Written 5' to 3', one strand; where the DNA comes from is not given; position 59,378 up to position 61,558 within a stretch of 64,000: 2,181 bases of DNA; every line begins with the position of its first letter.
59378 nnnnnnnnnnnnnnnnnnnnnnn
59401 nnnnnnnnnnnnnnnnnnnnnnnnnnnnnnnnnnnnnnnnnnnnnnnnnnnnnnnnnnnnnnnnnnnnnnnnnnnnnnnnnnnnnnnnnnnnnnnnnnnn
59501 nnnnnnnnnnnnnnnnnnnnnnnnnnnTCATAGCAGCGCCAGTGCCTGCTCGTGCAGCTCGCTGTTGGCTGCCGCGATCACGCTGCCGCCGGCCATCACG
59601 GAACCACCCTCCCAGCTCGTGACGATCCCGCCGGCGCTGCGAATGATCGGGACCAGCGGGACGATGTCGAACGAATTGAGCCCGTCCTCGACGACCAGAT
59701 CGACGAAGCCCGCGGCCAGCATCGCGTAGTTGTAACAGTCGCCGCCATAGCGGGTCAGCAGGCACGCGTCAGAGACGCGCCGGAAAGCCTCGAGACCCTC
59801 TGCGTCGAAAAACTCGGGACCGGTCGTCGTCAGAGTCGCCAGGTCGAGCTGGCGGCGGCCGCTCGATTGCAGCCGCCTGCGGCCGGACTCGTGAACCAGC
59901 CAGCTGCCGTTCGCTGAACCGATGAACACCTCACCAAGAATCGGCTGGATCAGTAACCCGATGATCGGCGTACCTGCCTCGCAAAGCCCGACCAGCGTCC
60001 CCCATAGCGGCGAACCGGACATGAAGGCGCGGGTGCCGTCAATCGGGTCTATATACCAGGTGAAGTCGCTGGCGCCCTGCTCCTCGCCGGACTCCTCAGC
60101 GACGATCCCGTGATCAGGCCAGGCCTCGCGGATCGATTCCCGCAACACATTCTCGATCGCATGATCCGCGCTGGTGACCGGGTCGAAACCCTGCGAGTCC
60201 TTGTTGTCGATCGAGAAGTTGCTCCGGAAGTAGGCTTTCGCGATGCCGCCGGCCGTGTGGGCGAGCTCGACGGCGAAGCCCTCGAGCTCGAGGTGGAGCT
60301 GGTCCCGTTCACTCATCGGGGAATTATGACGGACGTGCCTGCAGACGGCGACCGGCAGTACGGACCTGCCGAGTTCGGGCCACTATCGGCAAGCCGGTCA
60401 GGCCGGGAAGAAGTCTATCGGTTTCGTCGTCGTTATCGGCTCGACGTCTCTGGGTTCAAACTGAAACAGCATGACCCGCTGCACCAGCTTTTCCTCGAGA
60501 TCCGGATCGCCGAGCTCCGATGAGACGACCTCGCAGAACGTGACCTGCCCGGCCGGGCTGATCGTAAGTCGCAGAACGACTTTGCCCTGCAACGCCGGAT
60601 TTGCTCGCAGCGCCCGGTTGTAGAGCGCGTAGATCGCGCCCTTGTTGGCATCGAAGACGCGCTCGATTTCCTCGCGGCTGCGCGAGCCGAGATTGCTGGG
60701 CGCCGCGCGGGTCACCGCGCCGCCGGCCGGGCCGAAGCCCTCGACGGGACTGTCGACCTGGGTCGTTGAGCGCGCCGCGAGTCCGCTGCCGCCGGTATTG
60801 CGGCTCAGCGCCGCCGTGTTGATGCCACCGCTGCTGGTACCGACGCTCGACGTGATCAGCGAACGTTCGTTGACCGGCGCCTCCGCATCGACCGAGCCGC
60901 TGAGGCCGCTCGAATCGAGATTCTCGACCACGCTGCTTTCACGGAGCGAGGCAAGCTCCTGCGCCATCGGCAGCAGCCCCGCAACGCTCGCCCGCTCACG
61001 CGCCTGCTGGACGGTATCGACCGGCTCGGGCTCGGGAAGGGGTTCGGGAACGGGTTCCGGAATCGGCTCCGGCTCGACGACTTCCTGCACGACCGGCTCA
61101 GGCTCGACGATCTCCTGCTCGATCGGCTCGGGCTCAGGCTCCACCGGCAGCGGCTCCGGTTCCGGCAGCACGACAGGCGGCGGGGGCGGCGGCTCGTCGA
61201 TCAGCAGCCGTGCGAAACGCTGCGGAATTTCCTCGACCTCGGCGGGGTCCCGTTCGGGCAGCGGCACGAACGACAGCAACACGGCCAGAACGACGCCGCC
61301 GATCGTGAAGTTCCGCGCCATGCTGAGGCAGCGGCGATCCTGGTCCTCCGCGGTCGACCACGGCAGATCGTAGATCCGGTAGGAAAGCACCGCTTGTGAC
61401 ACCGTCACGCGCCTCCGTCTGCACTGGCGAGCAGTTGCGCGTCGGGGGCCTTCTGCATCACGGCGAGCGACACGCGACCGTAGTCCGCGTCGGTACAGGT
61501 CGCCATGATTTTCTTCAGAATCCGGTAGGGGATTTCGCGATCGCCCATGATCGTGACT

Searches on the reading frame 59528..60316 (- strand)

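Call 47: search_protein_families(library=ncbifam, proteins=[window:59528-60316:-], max_evalue=1e-10)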
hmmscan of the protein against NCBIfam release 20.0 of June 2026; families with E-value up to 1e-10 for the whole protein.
window:59528-60316:- (262 aa): 5 families
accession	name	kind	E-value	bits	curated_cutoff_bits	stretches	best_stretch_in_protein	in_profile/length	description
TIGR02067.1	his_9_HisN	equivalog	1.5e-82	276.9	275.15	1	14-262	4-251/252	histidinol-phosphatase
NF008027.1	PRK10757.1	equivalog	9.1e-24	83.8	332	1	14-252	7-247/267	inositol-1-monophosphatase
TIGR01331.1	bisphos_cysQ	equivalog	7.7e-22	78.1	228.8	1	16-238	6-230/250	3'(2'),5'-bisphosphate nucleotidase CysQ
NF009321.0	PRK12676.1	equivalog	2.1e-14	53.2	264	1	45-261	42-261/264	bifunctional fructose-bisphosphatase/inositol-phosphate phosphatase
NF008182.0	PRK10931.1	equivalog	3.7e-12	45.9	379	1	16-150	6-143/246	3'(2'),5'-bisphosphate nucleotidase CysQ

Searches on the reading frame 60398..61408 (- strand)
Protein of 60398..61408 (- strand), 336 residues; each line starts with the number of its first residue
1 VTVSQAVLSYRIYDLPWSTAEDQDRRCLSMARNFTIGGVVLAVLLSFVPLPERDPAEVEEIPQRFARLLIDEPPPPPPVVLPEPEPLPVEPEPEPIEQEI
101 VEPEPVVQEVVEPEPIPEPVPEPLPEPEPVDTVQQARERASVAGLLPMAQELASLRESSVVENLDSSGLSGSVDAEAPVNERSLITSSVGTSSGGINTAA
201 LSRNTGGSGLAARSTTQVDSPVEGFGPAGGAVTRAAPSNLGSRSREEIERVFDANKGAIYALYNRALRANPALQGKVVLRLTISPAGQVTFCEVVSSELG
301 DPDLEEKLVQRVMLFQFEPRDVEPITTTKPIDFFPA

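Call 47: search_protein_families(library=ncbifam, proteins=[window:60398-61408:-], max_evalue=1e-10)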
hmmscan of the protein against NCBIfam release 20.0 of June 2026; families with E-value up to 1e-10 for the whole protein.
window:60398-61408:- (336 aa): 2 families
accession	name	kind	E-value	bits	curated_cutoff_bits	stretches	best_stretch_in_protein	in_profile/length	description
NF033768.1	myxo_SS_tail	domain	7.6e-18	64.4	40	1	244-333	2-91/92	AgmX/PglI C-terminal domain-containing protein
NF033760.1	gliding_GltG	equivalog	8.5e-14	51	650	1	232-317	543-628/650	adventurous gliding motility protein GltG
